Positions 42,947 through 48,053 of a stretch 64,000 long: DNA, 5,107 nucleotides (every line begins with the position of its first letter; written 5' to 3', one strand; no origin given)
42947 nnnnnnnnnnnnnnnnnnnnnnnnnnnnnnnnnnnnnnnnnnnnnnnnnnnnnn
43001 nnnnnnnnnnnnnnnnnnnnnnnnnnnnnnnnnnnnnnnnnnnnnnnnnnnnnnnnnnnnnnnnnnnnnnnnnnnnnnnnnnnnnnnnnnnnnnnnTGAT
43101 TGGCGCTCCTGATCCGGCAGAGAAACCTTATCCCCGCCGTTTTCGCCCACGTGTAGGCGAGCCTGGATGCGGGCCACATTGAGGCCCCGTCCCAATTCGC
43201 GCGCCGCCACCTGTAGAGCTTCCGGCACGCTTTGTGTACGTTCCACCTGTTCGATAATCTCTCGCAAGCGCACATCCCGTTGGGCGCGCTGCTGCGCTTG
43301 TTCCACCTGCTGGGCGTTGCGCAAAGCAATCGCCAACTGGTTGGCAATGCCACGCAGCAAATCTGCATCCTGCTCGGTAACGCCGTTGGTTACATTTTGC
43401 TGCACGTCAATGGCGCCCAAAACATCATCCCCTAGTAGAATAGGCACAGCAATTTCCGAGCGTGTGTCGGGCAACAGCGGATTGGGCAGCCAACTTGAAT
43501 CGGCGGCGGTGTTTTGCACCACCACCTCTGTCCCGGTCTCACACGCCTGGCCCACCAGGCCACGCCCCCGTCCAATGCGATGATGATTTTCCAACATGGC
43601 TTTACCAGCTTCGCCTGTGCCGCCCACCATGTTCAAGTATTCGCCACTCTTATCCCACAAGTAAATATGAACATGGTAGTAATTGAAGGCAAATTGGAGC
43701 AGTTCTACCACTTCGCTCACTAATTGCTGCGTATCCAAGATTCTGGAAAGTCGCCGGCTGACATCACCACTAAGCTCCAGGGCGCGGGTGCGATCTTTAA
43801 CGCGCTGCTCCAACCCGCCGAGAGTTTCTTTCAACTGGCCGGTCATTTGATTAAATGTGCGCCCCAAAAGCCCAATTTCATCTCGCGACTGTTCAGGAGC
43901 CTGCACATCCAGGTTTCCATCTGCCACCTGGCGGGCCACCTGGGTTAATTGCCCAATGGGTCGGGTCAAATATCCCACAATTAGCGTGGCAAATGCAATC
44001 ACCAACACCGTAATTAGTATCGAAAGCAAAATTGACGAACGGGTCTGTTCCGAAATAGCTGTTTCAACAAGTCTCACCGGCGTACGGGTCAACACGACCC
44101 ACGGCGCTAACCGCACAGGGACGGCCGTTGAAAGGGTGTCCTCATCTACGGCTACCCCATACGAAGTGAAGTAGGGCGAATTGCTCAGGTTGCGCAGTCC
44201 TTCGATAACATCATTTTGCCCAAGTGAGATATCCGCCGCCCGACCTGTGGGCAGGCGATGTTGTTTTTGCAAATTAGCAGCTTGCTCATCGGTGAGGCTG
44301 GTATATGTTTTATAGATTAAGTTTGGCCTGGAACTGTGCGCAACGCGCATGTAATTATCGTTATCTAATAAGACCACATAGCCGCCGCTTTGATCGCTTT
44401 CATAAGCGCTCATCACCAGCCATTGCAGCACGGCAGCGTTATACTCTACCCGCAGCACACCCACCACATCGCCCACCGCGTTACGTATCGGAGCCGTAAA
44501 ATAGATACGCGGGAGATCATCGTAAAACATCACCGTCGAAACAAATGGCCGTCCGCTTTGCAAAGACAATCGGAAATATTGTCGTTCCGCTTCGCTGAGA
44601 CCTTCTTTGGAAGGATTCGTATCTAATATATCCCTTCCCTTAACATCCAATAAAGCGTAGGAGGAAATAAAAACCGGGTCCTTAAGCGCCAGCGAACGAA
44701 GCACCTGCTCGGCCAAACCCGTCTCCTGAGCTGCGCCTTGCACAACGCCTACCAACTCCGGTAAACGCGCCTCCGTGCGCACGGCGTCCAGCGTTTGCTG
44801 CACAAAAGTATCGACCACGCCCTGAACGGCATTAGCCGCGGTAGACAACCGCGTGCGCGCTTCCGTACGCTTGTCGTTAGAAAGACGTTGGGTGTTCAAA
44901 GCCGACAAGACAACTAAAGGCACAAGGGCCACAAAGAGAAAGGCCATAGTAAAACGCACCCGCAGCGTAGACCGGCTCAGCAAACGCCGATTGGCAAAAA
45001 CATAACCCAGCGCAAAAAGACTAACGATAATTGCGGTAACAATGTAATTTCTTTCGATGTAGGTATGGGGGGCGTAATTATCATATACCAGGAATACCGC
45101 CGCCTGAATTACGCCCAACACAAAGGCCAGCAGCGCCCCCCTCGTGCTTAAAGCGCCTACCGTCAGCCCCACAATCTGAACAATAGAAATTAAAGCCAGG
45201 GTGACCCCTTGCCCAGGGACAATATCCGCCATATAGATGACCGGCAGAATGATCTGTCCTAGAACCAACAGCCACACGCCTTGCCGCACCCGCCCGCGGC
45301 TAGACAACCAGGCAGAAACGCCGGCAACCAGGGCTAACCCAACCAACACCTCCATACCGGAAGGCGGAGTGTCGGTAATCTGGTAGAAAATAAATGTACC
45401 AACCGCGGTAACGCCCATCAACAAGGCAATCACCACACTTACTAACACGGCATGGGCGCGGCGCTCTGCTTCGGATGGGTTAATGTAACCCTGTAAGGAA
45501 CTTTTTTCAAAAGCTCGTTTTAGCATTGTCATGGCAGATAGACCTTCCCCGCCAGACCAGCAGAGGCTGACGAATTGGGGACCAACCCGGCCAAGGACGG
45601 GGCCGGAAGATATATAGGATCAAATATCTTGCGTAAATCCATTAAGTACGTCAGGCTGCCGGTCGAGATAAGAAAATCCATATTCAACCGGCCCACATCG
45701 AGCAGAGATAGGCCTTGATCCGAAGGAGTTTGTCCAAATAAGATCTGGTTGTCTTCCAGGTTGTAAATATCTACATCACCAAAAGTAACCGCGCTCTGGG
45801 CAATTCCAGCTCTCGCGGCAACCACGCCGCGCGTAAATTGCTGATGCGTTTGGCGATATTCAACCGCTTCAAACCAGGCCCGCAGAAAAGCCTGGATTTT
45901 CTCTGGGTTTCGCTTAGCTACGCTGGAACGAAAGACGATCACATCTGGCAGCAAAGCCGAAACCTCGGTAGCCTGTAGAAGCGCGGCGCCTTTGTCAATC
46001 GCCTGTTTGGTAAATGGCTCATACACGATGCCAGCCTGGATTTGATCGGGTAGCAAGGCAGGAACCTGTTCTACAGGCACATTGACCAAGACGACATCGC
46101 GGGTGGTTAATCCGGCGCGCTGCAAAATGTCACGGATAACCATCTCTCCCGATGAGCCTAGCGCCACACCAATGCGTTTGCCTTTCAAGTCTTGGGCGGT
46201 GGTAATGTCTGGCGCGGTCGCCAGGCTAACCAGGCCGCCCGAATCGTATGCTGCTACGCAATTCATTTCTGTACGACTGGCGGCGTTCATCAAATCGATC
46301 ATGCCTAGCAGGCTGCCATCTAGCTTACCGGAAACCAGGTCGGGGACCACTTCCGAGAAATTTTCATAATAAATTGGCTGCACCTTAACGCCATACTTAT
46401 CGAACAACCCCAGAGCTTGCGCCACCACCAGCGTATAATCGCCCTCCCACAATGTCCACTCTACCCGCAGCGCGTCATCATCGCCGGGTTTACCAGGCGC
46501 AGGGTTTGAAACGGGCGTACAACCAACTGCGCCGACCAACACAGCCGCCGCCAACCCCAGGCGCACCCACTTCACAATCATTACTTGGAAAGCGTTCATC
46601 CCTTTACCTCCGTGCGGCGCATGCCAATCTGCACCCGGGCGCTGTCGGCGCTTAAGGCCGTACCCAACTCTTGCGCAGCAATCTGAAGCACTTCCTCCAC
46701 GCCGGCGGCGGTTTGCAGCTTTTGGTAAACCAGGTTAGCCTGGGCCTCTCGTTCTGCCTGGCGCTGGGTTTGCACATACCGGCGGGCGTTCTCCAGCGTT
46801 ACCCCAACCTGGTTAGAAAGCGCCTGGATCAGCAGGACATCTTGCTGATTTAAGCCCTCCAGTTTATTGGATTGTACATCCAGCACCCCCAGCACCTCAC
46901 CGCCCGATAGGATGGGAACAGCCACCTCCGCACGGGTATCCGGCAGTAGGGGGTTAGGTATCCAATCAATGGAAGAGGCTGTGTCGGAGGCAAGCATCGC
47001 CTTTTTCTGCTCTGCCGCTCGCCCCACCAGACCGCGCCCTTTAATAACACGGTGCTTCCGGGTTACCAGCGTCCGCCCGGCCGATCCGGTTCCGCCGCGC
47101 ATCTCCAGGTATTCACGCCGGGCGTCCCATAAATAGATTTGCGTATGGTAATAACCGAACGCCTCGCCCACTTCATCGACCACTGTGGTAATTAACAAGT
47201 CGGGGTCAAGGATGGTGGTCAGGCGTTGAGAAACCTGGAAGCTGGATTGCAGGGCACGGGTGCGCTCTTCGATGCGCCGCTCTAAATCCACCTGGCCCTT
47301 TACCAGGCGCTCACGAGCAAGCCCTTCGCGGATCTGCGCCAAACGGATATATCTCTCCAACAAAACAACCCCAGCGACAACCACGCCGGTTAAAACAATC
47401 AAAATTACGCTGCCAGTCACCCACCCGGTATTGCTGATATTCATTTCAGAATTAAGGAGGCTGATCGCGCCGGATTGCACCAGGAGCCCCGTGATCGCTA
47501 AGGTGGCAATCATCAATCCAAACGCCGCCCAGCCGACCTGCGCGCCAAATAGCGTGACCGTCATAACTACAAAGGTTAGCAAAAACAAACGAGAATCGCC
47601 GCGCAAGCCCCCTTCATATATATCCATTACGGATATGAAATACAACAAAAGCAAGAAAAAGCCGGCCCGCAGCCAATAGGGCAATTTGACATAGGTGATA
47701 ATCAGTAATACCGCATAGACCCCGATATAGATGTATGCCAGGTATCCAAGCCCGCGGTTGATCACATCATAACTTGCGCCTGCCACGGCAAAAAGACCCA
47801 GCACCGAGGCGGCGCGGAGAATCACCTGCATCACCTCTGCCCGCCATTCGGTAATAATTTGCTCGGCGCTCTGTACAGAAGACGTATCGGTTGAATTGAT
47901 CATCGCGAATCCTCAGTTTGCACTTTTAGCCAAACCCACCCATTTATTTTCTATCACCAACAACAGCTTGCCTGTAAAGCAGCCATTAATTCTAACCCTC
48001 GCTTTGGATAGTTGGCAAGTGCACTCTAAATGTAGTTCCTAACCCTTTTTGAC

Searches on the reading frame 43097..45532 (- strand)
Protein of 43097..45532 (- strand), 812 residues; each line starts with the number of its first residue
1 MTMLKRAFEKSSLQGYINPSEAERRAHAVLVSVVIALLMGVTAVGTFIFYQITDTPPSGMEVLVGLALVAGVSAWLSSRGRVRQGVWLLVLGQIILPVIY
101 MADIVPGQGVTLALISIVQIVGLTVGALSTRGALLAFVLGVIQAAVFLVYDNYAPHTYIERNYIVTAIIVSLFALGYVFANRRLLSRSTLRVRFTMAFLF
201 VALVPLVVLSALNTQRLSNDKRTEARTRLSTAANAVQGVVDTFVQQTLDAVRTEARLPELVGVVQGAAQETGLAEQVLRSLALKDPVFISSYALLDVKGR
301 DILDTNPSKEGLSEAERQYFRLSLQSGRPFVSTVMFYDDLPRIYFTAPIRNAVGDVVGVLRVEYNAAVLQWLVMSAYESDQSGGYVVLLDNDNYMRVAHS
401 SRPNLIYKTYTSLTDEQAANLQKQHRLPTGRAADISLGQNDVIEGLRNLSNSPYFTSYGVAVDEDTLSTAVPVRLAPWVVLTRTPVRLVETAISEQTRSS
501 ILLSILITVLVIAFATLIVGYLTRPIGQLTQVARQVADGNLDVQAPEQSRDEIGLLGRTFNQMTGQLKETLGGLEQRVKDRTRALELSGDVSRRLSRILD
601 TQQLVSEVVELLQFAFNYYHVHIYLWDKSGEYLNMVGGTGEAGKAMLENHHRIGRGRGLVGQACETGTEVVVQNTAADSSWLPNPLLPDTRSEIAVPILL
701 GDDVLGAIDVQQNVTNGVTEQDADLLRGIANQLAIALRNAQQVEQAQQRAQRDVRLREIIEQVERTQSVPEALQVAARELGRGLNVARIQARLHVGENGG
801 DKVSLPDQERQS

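Call 20: search_protein_families(library=pfam, proteins=[window:43097-45532:-], max_evalue=0.0001)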
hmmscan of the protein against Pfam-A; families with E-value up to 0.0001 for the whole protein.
window:43097-45532:- (812 aa): 5 families
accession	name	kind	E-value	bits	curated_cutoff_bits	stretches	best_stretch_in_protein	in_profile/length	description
PF13185.12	GAF_2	-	1.7e-17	64.3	28.6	1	602-737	9-135/136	GAF domain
PF00672.30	HAMP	-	4.6e-17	62.5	25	1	517-568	1-52/53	HAMP domain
PF01590.32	GAF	-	2e-13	51.5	22.4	1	600-737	1-133/133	GAF domain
PF02743.24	dCache_1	-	1.1e-12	48.4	45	1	223-448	5-229/240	Cache domain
PF13492.12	GAF_3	-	6.8e-09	36.7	27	1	602-739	3-129/129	GAF domain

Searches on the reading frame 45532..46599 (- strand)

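Call 20: search_protein_families(library=pfam, proteins=[window:45532-46599:-], max_evalue=0.0001)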
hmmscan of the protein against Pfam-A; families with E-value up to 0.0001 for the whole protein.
window:45532-46599:- (356 aa): 3 families
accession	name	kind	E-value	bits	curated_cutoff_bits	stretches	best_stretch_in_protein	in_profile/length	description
PF09084.16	NMT1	-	2.9e-22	80.1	20.5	1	57-253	7-213/216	NMT1/THI5 like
PF13379.11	NMT1_2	-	5.1e-20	72.8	24.7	1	42-254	6-241/252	NMT1-like family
PF12974.12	Phosphonate-bd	-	2.3e-09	37.4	27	1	68-244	26-218/242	ABC transporter, phosphonate, periplasmic substrate-binding protein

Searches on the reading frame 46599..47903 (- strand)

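Call 20: search_protein_families(library=pfam, proteins=[window:46599-47903:-], max_evalue=0.0001)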
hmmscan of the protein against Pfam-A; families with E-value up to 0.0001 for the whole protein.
window:46599-47903:- (435 aa): 4 families
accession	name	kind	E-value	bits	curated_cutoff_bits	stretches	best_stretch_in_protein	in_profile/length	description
PF13185.12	GAF_2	-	6e-16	59.3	28.6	1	234-371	4-136/136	GAF domain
PF20969.2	MASE11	-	6.9e-16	59.1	27.3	1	19-178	1-161/168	MASE11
PF01590.32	GAF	-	1.4e-12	48.8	22.4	1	233-370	1-133/133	GAF domain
PF13492.12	GAF_3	-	5.2e-07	30.6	27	1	233-372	1-129/129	GAF domain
